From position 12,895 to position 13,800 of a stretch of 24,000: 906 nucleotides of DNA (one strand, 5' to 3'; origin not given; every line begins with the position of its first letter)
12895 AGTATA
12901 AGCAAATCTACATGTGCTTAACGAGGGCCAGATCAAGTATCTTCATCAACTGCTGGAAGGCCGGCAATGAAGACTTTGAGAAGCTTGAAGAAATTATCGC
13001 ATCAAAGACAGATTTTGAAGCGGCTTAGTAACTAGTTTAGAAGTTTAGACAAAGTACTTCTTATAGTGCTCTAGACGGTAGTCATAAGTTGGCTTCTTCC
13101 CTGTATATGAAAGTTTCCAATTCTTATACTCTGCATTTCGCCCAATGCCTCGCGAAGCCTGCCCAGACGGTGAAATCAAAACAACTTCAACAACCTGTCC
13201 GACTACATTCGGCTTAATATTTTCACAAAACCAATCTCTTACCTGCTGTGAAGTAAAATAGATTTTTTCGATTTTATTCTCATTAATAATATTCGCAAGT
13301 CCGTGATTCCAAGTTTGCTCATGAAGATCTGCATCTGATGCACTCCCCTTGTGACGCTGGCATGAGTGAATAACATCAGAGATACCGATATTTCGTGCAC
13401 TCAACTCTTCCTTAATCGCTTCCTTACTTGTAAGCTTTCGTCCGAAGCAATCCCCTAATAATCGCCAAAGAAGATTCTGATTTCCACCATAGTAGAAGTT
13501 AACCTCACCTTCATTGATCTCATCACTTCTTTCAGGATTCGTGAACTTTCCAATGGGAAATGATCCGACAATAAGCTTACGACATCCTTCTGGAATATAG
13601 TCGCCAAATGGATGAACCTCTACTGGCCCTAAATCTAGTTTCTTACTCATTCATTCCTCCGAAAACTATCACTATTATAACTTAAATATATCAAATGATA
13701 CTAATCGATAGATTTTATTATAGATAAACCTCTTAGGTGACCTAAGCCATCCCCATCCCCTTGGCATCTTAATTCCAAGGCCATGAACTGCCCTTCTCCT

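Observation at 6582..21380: About 15 kb nuclease-dense accessory block with defence-island architecture but no complete canonical system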

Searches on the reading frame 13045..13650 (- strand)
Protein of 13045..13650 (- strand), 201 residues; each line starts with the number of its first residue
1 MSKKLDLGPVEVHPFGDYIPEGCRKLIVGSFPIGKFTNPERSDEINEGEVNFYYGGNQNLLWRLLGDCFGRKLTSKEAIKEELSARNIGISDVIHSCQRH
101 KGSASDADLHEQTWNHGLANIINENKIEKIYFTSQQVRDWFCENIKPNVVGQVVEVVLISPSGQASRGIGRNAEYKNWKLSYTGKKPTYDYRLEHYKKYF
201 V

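Call 5: search_protein_families(library=pfam, max_evalue=0.01, proteins=[window:13045-13650:-])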
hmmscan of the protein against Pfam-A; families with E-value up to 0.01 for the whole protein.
window:13045-13650:- (201 aa): 0 families

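Call 7: search_protein_families(library=padloc, max_evalue=0.01, proteins=[window:13045-13650:-])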
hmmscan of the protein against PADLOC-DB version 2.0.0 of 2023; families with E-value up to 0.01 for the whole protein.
window:13045-13650:- (201 aa): 1 family
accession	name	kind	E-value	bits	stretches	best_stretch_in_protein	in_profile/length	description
PDLC03825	spbK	-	0.0054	14.2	1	80-146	36-94/308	-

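Call 11: search_protein_families(library=ncbifam, max_evalue=0.01, proteins=[window:13045-13650:-])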
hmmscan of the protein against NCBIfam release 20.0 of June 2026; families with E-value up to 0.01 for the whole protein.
window:13045-13650:- (201 aa): 1 family
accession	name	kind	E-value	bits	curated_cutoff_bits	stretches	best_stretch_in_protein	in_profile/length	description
TIGR04274.1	hypoxanDNAglyco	equivalog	6.3e-11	42.6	80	1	20-164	7-137/150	DNA-deoxyinosine glycosylase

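Call 31: search_protein_families(library=phrogs, max_evalue=0.001, proteins=[window:13045-13650:-])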
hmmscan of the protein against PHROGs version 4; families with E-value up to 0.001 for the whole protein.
window:13045-13650:- (201 aa): 0 families

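Call 43: search_solved_structures(query=window:13045-13650:-, max_evalue=0.1, show_alignments=1)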
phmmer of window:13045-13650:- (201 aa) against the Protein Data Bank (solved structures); distinct sequences matched with E-value up to 0.1: 1.
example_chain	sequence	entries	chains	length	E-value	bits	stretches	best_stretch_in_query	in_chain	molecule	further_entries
2l3f_A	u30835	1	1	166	0.0097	18.7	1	51-179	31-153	Uncharacterized protein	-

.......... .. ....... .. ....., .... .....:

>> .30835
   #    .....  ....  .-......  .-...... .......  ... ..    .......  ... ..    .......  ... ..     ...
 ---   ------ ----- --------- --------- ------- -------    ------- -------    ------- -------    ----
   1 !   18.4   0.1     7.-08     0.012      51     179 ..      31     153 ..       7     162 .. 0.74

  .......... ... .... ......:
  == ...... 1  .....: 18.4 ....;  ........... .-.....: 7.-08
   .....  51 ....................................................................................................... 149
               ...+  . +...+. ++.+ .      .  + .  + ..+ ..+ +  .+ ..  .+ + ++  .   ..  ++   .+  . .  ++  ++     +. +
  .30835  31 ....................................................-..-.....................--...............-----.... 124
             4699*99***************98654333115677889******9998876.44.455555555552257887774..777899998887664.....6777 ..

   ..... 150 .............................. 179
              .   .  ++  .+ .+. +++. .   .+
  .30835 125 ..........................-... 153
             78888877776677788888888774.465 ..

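Call 87: search_protein_families(library=pfam, max_evalue=1, proteins=[window:13048-13650:-])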
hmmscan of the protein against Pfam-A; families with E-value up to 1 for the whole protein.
window:13048-13650:- (201 aa): 1 family
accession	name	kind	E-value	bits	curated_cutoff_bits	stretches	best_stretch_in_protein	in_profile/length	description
PF09336.16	Vps4_C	-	0.27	11.7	21.3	1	73-112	14-53/61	Vps4 C terminal oligomerisation domain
